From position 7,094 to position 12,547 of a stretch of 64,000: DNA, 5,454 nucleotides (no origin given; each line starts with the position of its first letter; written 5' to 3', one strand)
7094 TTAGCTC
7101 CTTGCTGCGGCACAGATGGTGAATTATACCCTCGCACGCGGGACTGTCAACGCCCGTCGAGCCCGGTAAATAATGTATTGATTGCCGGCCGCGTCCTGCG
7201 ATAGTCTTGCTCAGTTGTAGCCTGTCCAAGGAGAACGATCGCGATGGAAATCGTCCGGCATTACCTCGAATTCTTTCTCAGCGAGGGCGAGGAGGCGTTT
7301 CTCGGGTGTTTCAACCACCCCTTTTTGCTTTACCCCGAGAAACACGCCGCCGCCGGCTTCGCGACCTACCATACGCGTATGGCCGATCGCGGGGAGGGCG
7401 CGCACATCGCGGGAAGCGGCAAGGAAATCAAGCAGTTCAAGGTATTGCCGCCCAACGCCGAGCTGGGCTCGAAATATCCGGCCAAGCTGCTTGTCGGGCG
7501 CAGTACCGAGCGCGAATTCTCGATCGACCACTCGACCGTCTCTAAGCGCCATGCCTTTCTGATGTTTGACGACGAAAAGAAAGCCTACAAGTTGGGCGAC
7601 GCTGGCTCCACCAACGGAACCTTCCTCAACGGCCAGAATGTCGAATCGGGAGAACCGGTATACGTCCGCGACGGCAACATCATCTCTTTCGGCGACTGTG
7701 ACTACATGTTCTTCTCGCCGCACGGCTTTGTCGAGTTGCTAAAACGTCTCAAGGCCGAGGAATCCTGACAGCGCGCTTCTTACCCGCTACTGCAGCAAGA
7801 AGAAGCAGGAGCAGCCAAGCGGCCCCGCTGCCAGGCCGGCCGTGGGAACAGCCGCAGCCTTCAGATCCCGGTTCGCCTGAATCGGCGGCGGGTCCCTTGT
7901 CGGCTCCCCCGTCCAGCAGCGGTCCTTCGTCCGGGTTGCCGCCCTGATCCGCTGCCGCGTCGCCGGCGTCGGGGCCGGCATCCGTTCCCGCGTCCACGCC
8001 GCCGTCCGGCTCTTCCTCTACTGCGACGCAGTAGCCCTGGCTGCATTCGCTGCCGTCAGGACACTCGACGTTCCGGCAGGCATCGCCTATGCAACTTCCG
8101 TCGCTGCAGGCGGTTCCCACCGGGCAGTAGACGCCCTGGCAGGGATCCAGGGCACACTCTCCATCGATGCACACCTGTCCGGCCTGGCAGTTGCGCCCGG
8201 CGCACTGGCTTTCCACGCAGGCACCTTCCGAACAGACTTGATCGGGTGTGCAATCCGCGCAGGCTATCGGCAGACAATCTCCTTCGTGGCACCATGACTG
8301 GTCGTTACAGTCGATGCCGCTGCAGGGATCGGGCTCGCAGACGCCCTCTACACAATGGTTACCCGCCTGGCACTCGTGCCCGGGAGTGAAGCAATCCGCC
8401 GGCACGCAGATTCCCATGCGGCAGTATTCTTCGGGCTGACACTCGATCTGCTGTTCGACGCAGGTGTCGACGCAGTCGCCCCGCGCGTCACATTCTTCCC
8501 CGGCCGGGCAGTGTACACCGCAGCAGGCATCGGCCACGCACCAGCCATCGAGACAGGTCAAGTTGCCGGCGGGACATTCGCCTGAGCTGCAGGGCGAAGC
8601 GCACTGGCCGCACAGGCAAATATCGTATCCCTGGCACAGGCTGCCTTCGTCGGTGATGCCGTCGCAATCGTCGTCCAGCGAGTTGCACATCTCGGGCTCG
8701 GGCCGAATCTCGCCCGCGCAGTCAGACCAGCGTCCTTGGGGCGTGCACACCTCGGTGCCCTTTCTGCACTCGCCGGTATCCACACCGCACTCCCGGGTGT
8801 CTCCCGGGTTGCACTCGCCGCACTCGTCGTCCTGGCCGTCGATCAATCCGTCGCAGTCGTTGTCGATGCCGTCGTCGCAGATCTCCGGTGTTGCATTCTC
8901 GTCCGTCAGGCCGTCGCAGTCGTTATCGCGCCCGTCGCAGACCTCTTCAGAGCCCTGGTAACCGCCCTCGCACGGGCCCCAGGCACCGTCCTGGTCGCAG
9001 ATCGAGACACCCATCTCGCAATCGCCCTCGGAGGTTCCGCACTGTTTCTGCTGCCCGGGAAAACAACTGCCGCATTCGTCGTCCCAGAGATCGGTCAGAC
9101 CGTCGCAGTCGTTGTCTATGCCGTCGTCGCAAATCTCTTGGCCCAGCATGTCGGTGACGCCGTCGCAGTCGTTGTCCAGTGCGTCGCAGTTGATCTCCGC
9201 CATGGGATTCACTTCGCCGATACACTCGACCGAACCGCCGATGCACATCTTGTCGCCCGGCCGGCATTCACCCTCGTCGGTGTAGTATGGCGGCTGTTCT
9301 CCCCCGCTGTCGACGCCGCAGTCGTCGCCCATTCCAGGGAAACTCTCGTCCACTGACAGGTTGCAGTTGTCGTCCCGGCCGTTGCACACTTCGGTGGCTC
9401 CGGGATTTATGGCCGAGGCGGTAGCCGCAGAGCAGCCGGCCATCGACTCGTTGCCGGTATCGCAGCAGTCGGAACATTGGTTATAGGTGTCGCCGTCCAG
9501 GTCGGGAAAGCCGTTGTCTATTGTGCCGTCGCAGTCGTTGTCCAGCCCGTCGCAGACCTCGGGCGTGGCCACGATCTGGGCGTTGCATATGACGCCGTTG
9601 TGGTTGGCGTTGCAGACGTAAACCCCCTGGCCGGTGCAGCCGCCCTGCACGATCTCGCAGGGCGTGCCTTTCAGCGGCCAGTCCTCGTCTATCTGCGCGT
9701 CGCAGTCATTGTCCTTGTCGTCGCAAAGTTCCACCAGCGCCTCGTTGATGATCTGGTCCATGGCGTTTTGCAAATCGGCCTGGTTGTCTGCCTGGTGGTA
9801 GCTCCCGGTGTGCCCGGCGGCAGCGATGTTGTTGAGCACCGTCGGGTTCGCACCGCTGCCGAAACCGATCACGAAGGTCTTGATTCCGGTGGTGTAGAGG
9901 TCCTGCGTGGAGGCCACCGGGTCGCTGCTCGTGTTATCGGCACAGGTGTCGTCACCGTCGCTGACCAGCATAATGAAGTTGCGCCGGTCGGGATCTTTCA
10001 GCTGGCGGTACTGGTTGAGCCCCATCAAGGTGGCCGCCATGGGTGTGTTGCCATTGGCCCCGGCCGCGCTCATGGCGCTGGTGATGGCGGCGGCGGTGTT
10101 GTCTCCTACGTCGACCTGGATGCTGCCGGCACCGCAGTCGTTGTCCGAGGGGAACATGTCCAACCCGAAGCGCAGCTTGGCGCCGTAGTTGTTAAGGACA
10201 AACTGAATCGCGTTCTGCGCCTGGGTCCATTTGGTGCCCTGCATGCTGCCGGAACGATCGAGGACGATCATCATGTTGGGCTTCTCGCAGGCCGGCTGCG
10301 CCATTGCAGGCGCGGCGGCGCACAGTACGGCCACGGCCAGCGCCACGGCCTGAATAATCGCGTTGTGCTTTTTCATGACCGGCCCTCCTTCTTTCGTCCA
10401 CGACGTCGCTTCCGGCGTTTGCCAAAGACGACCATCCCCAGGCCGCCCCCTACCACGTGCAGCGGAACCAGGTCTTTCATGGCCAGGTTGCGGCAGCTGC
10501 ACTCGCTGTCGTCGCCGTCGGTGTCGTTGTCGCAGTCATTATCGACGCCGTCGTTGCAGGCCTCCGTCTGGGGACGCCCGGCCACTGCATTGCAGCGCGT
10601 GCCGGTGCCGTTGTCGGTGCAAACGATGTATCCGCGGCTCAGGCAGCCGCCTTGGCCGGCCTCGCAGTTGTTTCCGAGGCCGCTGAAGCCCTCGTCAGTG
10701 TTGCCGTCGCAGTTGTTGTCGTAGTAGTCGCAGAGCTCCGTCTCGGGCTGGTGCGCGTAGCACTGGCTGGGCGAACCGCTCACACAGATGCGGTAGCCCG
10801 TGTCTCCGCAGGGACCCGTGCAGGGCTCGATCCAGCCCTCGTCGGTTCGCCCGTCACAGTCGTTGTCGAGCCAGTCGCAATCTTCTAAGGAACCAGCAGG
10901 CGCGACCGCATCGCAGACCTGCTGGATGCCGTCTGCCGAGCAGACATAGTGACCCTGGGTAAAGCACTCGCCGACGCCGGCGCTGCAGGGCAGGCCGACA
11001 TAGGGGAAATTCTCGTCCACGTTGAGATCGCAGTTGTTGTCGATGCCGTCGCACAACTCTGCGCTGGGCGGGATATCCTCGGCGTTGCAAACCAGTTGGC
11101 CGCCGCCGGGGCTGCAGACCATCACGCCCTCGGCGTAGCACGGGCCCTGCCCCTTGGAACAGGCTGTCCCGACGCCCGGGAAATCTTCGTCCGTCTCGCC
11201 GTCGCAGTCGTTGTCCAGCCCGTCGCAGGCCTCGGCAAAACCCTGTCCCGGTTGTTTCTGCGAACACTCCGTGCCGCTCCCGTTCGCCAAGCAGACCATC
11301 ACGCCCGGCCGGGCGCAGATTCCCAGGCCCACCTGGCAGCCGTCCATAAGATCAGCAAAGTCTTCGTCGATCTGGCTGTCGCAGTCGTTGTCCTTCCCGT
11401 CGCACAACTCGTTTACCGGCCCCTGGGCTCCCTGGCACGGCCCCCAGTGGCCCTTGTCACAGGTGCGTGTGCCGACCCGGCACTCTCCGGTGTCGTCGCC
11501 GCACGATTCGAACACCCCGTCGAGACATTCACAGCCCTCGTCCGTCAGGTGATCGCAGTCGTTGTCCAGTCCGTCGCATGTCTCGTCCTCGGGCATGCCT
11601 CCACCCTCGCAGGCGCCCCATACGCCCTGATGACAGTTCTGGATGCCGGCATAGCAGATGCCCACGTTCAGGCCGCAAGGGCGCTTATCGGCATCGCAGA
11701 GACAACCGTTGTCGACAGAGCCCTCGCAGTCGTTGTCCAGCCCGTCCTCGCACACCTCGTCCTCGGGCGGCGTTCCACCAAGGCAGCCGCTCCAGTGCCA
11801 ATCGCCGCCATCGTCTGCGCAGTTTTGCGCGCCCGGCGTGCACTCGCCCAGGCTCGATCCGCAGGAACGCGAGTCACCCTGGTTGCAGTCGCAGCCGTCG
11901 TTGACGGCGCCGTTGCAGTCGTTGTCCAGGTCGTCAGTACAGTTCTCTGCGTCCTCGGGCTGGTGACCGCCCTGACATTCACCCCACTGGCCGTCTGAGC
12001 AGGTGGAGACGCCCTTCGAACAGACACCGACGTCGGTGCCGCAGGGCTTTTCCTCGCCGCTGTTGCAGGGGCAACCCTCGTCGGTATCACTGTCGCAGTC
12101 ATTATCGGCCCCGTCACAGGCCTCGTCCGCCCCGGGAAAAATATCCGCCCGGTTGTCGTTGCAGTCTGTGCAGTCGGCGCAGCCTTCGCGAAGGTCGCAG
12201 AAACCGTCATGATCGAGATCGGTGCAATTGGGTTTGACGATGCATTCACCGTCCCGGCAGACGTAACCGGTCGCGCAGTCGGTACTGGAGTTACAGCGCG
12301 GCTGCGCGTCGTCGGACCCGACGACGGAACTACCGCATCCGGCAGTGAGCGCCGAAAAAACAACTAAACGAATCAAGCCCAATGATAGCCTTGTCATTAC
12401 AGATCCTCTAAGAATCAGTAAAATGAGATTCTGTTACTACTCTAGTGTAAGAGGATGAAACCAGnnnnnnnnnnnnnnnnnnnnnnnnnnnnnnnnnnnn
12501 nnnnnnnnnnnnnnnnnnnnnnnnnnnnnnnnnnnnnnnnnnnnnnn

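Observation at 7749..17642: PilZ-led five-gene operon joining two MYXO-CTERM-like surface proteins, a repeat lipoprotein and a cytoplasmic GlpX-like enzyme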

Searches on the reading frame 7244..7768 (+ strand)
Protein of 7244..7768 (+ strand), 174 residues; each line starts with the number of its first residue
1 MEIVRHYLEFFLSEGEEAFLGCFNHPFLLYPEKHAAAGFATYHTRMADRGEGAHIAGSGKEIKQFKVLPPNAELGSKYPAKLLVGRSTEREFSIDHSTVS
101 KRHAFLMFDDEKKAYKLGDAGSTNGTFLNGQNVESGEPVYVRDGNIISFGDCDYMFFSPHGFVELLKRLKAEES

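Call 79: search_protein_families(library=pfam, proteins=[window:7244-7768:+], max_evalue=0.01)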
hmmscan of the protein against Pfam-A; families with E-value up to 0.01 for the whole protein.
window:7244-7768:+ (174 aa): 2 families
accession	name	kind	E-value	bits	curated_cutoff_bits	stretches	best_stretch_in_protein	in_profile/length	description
PF00498.31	FHA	-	1.3e-16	61.2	20.7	1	83-150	2-67/67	FHA domain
PF16697.10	Yop-YscD_cpl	-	4.3e-06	27.3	33.2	1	81-154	18-88/94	Inner membrane component of T3SS, cytoplasmic domain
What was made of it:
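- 7244..7768 (+): Convergent FHA-domain protein (174 aa), a conserved boundary of the locus. PF00498, E 1.3e-16 (call 79).
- Checked: The FHA gene 7244..7768 (+) overlaps the VWA gene by 20 nt (PF00498, E 1.3e-16, call 79).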

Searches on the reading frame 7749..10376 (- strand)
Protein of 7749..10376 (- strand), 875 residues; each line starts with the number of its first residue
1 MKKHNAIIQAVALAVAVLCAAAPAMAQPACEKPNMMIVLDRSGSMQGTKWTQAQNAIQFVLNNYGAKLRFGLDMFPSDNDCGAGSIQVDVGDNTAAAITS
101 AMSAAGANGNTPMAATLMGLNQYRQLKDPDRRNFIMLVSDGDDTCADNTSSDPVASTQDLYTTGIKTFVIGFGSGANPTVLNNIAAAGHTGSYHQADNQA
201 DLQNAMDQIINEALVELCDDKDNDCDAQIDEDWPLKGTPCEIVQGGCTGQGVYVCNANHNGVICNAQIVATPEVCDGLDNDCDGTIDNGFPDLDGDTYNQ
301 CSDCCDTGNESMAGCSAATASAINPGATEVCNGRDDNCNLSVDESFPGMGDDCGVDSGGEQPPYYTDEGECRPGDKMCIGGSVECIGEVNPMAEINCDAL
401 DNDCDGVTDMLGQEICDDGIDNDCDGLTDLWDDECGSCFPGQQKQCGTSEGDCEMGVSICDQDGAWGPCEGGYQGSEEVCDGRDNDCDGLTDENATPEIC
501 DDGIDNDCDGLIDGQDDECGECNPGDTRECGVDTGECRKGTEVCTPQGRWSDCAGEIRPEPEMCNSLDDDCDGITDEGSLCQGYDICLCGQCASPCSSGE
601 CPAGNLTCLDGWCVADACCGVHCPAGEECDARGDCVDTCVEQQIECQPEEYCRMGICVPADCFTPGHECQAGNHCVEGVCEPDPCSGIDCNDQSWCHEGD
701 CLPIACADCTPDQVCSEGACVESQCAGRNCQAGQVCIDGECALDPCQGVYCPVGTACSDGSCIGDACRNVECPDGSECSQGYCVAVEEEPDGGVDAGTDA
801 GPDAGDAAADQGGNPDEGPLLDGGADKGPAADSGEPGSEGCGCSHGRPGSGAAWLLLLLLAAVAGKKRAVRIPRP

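Call 8: search_protein_families(library=pfam, proteins=[window:7749-10376:-], max_evalue=0.01)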
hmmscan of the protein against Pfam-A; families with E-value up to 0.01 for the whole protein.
window:7749-10376:- (875 aa): 5 families
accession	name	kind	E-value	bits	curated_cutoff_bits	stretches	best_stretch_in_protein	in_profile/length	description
PF11617.13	Cu-binding_MopE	-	9.1e-28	96.6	27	4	320-344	6-30/30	Putative metal-binding motif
PF00092.34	VWA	-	5.9e-13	49.8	23.8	1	34-207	1-173/174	von Willebrand factor type A domain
PF13768.12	VWA_3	-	3.9e-06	27.4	27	1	35-193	3-153/155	von Willebrand factor type A domain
PF13519.12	VWA_2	-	2.4e-05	25.3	27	1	35-141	1-106/107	von Willebrand factor type A domain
PF05762.20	VWA_CoxE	-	0.0024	17.8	26.4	0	23-155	46-173/222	VWA domain containing CoxE-like protein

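Call 9: search_protein_families(library=ncbifam, proteins=[window:7749-10376:-], max_evalue=0.01)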
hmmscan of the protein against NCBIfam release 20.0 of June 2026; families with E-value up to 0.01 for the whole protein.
window:7749-10376:- (875 aa): 4 families
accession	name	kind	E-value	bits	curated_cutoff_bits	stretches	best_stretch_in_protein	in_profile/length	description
TIGR03788.1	marine_srt_targ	equivalog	1.9e-08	33.2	551.65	1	31-211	270-443/629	marine proteobacterial sortase target protein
TIGR03901.2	MYXO-CTERM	domain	0.00052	20.3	20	1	839-864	2-28/34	MYXO-CTERM sorting domain-containing protein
NF047508.1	VWA_BatA_Lepto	exception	0.0033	16.5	380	0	120-211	179-271/315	VWA domain-containing protein BatA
NF033662.1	acid_disulf_rpt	repeat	0.0039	16.9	41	2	413-436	4-27/32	acidic double-disulfide repeat-containing protein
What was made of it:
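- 7749..10376 (-): VWA (MIDAS) head, 8 MopE modules, a Cys-rich stalk paralogous to that of the propeller protein, and MYXO-CTERM (875 aa). VWA E 5.9e-13, MopE E 9.1e-28, MYXO-CTERM 20.3 bits against a cut-off of 20 (calls 8, 9).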

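Call 35: search_protein_families(library=padloc, proteins=[window:7749-10376:-], max_evalue=0.01)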
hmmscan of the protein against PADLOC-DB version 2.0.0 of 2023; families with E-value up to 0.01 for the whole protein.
window:7749-10376:- (875 aa): 0 families

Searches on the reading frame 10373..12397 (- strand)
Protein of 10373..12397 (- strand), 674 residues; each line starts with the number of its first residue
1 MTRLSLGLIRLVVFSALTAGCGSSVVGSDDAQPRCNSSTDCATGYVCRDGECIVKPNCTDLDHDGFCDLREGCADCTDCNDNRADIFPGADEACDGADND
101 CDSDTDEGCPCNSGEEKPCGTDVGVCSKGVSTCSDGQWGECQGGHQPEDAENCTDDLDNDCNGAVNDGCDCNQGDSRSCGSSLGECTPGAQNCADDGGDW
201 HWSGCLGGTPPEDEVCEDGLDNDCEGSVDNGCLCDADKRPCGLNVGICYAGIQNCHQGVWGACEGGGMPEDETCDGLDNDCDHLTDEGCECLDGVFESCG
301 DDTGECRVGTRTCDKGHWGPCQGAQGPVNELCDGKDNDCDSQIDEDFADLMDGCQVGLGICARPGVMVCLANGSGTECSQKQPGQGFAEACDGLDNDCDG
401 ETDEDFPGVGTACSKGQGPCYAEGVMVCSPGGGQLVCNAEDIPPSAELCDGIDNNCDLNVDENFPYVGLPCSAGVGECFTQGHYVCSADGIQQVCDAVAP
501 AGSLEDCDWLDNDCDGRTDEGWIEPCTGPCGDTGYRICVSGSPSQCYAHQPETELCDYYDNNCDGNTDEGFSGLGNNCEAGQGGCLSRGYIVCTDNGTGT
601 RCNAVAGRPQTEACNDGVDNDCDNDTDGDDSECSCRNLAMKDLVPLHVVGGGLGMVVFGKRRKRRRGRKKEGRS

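Call 8: search_protein_families(library=pfam, proteins=[window:10373-12397:-], max_evalue=0.01)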
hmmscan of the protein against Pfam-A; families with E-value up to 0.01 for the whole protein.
window:10373-12397:- (674 aa): 1 family
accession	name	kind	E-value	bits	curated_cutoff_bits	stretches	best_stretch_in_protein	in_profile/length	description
PF11617.13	Cu-binding_MopE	-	2.8e-36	123.8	27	5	78-107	1-30/30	Putative metal-binding motif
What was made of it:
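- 10373..12397 (-): Lipoprotein with 9-10 MopE-type Cys-rich modules and a C-terminal hydrophobic segment plus polybasic tail (674 aa). PF11617, E 2.8e-36 (call 8).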

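Call 9: search_protein_families(library=ncbifam, proteins=[window:10373-12397:-], max_evalue=0.01)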
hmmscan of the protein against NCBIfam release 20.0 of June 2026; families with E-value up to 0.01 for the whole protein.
window:10373-12397:- (674 aa): 0 families

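Call 35: search_protein_families(library=padloc, proteins=[window:10373-12397:-], max_evalue=0.01)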
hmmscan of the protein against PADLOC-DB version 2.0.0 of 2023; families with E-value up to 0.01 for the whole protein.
window:10373-12397:- (674 aa): 0 families
